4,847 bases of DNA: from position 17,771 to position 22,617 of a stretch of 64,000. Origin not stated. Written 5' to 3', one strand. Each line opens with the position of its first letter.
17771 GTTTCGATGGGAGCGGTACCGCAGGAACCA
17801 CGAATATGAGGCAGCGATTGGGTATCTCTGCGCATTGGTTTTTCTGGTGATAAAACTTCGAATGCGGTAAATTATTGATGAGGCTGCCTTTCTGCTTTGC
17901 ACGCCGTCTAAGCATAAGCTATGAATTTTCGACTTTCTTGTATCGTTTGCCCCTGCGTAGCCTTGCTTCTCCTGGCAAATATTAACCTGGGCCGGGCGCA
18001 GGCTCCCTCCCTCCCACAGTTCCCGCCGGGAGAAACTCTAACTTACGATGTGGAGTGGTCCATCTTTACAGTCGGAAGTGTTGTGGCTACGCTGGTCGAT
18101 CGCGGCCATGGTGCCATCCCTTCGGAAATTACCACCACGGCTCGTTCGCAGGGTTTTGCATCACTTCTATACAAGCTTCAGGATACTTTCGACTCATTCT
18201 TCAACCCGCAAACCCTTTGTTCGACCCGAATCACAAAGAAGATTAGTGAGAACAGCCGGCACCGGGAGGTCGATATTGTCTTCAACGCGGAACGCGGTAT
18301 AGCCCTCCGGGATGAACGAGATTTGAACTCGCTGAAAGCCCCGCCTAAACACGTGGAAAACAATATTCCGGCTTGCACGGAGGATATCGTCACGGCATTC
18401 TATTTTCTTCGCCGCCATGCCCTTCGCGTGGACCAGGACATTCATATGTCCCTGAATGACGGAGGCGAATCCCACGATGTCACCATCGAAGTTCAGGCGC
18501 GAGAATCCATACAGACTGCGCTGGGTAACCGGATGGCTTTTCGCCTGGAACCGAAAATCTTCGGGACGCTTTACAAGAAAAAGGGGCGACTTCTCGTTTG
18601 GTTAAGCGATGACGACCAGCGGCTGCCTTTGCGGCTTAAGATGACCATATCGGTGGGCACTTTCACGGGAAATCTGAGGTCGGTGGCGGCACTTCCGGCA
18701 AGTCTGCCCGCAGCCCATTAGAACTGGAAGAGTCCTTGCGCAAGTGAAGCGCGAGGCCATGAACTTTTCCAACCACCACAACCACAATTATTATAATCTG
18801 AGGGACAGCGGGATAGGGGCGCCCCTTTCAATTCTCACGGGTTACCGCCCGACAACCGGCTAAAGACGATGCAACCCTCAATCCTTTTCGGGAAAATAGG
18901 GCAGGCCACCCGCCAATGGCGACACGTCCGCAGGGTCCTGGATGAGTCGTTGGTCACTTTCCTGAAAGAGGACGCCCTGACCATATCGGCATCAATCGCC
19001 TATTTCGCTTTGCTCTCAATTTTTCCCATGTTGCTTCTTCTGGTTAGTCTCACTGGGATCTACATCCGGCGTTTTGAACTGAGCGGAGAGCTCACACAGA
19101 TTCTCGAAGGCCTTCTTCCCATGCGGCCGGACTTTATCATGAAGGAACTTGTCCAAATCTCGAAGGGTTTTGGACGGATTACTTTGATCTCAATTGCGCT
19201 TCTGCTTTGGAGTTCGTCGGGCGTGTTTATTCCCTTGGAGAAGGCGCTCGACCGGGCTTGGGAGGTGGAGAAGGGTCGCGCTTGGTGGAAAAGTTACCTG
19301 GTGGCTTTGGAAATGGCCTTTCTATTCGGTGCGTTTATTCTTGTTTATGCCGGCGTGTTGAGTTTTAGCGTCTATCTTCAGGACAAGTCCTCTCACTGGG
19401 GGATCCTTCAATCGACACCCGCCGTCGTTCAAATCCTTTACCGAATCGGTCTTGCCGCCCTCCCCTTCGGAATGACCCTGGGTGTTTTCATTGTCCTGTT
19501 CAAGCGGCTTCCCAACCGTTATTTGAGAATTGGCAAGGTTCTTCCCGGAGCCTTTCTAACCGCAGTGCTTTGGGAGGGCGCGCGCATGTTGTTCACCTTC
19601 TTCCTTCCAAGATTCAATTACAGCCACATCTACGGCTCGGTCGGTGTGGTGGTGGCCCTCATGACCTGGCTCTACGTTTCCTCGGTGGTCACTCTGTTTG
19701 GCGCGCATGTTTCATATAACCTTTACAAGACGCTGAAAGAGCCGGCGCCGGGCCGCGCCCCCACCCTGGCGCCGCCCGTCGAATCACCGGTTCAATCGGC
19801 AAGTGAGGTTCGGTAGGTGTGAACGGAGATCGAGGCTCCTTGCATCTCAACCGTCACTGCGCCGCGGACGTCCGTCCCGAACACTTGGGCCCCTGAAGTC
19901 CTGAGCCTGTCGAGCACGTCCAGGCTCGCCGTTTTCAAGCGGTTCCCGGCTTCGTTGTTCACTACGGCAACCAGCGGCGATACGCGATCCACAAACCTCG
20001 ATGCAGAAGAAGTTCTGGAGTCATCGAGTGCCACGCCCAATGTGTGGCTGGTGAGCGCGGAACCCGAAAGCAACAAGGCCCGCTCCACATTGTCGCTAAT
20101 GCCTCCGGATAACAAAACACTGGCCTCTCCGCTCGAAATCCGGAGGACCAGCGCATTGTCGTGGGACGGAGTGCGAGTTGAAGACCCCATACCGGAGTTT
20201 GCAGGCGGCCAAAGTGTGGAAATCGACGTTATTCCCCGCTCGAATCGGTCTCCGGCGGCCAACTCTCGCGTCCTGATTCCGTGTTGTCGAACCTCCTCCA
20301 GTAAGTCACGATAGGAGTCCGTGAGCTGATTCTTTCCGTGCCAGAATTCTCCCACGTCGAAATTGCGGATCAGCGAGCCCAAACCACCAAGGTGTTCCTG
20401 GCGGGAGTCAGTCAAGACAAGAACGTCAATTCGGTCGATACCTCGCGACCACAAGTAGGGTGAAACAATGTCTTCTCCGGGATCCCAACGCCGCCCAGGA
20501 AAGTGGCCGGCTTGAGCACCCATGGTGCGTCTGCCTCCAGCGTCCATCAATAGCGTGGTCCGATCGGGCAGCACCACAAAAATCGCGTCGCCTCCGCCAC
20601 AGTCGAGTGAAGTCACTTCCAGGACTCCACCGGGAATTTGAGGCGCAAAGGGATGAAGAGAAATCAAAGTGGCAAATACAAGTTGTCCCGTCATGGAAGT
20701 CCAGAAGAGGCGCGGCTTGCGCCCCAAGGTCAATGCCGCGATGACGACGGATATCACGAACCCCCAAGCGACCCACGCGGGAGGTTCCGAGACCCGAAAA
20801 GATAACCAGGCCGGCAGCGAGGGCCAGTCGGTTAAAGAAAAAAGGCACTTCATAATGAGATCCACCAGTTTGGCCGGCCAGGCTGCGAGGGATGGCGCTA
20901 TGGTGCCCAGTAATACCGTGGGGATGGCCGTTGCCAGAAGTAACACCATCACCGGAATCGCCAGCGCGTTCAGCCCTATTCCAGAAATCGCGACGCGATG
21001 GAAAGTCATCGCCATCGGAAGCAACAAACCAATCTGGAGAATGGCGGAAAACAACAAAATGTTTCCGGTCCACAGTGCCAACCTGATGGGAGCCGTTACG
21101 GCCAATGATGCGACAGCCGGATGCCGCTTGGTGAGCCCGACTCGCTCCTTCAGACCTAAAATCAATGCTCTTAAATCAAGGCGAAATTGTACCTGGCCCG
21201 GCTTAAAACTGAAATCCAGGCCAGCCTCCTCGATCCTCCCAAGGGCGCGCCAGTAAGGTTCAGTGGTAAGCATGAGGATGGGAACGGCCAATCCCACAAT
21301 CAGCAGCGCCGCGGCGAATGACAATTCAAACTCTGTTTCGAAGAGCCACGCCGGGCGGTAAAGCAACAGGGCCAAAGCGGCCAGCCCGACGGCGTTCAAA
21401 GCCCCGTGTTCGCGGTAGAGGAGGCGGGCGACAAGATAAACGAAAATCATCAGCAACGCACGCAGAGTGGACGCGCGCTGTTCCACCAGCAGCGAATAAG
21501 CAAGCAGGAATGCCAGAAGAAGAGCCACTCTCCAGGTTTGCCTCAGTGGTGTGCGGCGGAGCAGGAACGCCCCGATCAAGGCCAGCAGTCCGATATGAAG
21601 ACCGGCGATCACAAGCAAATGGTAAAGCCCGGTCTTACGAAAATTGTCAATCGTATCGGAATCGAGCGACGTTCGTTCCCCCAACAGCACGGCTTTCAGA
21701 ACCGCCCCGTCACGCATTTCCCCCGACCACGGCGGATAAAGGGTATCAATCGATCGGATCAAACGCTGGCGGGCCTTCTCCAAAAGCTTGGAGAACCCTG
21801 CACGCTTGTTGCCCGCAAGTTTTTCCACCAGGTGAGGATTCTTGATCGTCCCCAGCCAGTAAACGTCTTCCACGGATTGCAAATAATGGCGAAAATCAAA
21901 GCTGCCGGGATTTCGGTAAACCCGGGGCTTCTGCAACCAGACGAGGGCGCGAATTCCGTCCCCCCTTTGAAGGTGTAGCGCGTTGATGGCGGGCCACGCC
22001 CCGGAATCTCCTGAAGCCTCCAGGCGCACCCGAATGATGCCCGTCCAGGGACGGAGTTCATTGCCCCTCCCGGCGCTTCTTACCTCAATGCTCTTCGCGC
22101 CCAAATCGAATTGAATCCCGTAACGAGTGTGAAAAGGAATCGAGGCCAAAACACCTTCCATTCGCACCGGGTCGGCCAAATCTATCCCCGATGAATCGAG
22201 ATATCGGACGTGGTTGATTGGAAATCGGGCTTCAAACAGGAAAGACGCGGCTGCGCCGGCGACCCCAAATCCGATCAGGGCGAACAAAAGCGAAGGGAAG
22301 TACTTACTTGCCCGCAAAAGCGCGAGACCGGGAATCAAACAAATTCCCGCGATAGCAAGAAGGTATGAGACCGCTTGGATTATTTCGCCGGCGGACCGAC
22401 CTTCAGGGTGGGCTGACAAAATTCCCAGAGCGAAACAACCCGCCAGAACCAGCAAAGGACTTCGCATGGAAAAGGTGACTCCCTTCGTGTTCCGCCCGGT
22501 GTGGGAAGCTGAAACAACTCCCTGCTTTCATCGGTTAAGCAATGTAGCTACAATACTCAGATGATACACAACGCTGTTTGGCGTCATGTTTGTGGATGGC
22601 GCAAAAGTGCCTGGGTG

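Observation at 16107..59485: A small shared vocabulary of intergenic words recurs at distant loci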

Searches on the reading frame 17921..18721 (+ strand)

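Call 58: search_protein_families(library=pfam, proteins=[window:17921-18721:+])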
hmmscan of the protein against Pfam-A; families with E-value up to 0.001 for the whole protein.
window:17921-18721:+ (266 aa): 1 family
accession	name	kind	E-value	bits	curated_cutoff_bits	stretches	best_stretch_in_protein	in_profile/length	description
PF11306.15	DUF3108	-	8.2e-33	114.4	26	1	41-252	1-208/209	Protein of unknown function (DUF3108)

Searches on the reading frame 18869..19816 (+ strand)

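Call 58: search_protein_families(library=pfam, proteins=[window:18869-19816:+])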
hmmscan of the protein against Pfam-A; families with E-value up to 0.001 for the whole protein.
window:18869-19816:+ (315 aa): 1 family
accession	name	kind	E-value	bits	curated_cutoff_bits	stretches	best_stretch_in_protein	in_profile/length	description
PF03631.20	Virul_fac_BrkB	-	1.2e-50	173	33.7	1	35-285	4-255/259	Virulence factor BrkB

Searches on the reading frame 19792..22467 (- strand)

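Call 58: search_protein_families(library=pfam, proteins=[window:19792-22467:-])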
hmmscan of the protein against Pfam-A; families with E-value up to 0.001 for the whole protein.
window:19792-22467:- (891 aa): 2 families
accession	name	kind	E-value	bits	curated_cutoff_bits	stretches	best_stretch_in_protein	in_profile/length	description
PF03772.21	Competence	-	5.1e-40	138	23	1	261-583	2-269/270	Competence protein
PF13567.11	DUF4131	-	2.3e-16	60.3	31.6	1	35-209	8-160/165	Domain of unknown function (DUF4131)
